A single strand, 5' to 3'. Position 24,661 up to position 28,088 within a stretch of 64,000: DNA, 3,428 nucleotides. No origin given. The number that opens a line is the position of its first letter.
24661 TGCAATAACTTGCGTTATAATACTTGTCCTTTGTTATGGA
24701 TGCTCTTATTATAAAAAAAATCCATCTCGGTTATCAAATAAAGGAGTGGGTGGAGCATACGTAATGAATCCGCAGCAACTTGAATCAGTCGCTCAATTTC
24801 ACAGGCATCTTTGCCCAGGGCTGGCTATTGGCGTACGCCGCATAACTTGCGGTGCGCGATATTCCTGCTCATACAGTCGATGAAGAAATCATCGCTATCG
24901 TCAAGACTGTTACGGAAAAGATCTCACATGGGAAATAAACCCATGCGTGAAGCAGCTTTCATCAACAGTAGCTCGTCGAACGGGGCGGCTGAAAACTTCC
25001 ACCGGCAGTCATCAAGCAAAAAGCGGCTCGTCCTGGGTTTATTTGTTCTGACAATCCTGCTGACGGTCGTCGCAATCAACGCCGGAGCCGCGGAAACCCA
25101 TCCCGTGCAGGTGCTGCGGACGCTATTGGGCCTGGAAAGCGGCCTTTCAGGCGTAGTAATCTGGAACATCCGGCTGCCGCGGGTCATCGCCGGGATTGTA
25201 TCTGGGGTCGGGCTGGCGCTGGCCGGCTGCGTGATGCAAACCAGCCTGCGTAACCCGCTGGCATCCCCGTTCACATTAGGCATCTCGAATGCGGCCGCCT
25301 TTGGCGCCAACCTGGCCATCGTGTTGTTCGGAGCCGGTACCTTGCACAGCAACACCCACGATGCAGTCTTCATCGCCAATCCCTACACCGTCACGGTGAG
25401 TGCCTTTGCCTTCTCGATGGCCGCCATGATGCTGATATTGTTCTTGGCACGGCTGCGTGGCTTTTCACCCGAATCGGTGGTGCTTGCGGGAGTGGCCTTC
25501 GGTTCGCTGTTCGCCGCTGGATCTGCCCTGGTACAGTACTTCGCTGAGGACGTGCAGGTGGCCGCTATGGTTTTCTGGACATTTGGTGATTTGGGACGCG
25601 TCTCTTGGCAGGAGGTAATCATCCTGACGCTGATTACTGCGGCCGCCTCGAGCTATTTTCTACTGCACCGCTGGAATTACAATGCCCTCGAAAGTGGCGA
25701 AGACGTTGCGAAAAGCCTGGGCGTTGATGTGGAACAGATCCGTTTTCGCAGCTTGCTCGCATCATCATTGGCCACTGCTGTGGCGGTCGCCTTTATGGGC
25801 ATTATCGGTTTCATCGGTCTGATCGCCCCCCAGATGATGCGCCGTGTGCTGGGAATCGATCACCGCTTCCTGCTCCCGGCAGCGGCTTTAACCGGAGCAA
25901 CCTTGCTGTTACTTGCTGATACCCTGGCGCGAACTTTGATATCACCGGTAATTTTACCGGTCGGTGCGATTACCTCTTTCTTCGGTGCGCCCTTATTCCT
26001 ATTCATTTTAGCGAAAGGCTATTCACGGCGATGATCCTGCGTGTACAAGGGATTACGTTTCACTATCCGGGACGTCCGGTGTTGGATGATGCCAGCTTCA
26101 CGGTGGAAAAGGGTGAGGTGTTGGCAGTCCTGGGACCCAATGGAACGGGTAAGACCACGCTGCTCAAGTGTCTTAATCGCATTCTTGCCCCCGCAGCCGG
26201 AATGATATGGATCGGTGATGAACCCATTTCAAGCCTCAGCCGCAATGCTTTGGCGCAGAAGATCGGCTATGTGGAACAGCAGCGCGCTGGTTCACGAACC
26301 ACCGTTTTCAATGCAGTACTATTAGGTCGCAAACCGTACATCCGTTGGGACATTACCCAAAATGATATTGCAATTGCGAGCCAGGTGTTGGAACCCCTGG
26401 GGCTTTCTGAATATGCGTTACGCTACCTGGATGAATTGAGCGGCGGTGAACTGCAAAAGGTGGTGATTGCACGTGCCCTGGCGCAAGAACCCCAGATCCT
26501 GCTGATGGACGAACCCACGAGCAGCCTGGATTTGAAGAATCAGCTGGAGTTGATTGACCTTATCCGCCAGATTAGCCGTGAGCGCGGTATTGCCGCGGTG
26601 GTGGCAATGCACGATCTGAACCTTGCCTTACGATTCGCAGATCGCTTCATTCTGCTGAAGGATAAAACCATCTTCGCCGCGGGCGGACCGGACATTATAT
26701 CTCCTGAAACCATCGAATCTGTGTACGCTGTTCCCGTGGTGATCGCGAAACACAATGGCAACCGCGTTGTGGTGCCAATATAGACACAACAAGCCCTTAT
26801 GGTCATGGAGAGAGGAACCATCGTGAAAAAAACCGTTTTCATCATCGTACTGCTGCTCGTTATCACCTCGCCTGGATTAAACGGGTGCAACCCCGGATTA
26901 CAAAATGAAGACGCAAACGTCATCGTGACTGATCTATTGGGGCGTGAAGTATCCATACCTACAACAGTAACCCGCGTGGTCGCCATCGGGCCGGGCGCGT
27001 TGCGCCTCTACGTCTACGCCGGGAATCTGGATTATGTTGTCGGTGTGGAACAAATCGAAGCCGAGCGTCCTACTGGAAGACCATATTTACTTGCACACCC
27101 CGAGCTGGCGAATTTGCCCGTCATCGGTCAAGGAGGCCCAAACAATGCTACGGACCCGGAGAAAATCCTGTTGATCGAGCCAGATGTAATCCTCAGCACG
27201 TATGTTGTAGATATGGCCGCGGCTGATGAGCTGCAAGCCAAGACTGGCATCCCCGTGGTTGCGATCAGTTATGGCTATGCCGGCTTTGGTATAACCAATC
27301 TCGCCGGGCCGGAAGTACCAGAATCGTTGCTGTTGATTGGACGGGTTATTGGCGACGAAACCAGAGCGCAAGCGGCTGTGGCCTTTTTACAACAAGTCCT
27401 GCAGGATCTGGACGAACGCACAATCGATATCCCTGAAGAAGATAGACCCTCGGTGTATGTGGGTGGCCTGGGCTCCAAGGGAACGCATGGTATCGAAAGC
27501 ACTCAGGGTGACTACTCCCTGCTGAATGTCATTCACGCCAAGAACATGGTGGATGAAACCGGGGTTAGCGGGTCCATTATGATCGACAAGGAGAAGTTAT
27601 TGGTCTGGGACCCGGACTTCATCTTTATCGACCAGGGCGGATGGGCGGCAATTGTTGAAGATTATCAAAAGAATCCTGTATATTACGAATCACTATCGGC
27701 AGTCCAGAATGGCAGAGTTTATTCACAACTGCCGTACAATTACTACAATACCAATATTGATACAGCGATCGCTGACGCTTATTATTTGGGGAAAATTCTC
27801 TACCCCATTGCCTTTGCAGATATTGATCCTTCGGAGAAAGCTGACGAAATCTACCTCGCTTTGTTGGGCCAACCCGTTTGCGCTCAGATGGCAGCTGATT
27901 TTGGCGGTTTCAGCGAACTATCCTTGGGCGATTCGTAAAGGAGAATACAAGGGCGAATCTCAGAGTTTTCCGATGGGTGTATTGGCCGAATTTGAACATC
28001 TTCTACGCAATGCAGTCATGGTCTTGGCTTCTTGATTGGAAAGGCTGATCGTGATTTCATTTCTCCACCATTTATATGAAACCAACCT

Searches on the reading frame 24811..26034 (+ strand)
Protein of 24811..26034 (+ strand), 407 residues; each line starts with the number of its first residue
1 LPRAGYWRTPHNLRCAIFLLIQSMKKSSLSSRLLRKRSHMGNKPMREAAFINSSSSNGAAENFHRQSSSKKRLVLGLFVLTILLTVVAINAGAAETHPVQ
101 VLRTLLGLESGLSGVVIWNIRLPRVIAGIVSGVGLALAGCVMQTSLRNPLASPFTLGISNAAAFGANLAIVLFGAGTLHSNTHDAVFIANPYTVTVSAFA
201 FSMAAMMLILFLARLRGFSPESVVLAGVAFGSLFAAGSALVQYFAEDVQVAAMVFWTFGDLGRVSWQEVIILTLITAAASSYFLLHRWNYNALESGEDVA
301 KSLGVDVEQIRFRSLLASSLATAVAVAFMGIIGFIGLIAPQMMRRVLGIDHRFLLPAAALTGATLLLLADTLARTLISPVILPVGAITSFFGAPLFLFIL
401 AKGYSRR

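Call 38: search_protein_families(library=pfam, proteins=[window:24811-26034:+], max_evalue=0.0001)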
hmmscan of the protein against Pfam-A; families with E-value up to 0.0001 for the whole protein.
window:24811-26034:+ (407 aa): 2 families
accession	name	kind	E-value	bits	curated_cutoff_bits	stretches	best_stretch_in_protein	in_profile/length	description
PF01032.23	FecCD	-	3e-86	289.7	26.5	1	80-402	1-311/311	FecCD transport family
PF00950.22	ABC-3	-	3.4e-06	27.2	20.1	1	192-367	54-226/258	ABC 3 transport family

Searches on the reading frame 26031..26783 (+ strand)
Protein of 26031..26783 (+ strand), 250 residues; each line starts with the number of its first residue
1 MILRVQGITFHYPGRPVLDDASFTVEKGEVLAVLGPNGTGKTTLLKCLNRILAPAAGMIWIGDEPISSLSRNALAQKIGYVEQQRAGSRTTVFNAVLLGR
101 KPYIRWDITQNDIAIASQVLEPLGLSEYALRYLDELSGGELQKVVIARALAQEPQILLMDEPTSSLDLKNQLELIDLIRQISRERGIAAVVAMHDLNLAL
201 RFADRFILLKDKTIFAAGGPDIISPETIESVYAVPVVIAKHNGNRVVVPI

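Call 38: search_protein_families(library=pfam, proteins=[window:26031-26783:+], max_evalue=0.0001)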
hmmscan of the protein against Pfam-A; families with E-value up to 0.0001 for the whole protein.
window:26031-26783:+ (250 aa): 2 families
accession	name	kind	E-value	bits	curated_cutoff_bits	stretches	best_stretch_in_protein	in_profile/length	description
PF00005.33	ABC_tran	-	1.4e-32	113.6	25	1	18-164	1-137/137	ABC transporter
PF13304.12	AAA_21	-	2.4e-10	41.4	27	0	31-54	2-25/304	AAA domain, putative AbiEii toxin, Type IV TA system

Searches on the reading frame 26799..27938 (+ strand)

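Call 38: search_protein_families(library=pfam, proteins=[window:26799-27938:+], max_evalue=0.0001)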
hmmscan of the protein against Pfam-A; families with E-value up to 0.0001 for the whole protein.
window:26799-27938:+ (379 aa): 1 family
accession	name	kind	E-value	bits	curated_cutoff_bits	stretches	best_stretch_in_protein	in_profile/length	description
PF01497.23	Peripla_BP_2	-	7.8e-17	61.9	27.5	1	105-309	39-230/235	Periplasmic binding protein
